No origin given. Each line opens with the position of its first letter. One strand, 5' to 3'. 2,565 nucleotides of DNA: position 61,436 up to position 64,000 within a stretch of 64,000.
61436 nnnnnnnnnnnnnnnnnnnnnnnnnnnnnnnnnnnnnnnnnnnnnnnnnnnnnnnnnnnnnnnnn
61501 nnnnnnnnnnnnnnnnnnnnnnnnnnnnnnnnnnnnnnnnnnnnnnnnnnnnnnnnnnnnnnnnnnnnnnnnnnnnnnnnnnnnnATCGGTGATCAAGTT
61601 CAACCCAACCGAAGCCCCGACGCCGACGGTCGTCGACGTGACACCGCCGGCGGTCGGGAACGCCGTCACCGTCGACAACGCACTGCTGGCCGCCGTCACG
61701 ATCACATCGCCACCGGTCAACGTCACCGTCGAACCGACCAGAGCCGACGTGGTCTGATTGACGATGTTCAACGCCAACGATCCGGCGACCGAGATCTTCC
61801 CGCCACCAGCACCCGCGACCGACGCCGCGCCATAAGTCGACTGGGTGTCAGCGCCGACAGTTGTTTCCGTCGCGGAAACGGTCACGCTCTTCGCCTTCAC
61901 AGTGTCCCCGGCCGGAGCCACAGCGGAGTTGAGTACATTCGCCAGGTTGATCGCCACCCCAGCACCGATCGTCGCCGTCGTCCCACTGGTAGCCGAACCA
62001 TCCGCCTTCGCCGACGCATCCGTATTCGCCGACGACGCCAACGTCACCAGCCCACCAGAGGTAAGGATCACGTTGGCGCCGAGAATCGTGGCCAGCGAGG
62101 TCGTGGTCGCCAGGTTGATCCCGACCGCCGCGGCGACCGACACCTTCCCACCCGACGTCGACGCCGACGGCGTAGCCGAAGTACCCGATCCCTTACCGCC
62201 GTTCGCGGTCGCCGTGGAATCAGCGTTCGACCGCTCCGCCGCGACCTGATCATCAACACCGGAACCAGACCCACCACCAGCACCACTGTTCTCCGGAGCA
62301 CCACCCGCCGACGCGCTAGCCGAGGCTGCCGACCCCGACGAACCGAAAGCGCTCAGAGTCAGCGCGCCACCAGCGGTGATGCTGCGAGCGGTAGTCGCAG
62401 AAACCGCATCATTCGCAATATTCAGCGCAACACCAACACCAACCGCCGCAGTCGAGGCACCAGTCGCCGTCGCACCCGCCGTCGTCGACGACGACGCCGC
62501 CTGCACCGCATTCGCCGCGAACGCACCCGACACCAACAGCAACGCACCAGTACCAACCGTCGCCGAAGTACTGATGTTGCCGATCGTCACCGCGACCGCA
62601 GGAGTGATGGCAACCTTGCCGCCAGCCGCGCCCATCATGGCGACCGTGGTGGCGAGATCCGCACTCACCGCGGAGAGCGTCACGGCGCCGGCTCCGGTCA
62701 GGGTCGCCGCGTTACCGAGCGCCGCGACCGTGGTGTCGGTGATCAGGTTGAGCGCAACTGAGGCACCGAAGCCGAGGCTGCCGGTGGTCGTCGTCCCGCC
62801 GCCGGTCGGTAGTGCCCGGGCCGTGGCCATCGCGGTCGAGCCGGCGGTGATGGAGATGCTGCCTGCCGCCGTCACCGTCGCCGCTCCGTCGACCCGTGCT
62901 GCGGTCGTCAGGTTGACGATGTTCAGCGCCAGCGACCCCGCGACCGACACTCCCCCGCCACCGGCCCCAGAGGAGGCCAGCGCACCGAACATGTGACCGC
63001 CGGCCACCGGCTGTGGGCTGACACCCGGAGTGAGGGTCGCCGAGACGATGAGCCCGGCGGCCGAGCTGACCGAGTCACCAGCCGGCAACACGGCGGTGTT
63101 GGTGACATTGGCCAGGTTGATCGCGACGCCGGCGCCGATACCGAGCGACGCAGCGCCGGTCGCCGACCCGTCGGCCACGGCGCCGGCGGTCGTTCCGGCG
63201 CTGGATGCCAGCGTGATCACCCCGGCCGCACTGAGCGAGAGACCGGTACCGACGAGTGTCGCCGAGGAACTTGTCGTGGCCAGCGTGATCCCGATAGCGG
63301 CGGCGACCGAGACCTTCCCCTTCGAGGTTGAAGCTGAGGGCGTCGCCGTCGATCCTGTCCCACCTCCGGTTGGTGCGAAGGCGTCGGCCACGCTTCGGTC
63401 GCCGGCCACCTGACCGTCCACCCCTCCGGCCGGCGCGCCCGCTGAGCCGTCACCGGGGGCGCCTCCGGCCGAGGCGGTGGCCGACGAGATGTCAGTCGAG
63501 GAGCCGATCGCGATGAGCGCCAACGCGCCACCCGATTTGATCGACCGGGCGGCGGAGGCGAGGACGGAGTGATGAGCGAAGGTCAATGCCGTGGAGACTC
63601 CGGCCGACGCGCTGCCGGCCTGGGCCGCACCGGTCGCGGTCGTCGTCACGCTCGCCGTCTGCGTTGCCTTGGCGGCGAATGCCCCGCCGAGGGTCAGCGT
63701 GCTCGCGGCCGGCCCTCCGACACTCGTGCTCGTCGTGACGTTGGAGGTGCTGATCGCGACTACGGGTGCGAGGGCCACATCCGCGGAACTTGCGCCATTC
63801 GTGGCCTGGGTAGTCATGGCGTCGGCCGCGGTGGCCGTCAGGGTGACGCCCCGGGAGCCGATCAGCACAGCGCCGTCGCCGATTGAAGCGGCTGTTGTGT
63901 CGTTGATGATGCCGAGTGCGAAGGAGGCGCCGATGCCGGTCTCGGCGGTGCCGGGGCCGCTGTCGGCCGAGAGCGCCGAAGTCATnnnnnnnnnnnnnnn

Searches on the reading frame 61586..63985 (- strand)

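Call 57: search_protein_families(library=ncbifam, proteins=[window:61586-63985:-], max_evalue=0.1)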
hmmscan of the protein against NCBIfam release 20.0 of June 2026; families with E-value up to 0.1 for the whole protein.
window:61586-63985:- (800 aa): 1 family
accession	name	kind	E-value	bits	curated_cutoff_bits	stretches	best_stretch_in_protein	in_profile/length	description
NF012206.1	LktA_tand_53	repeat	3.6e-13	49.5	50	4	344-385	1-41/53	tandem repeat-containing filamentous protein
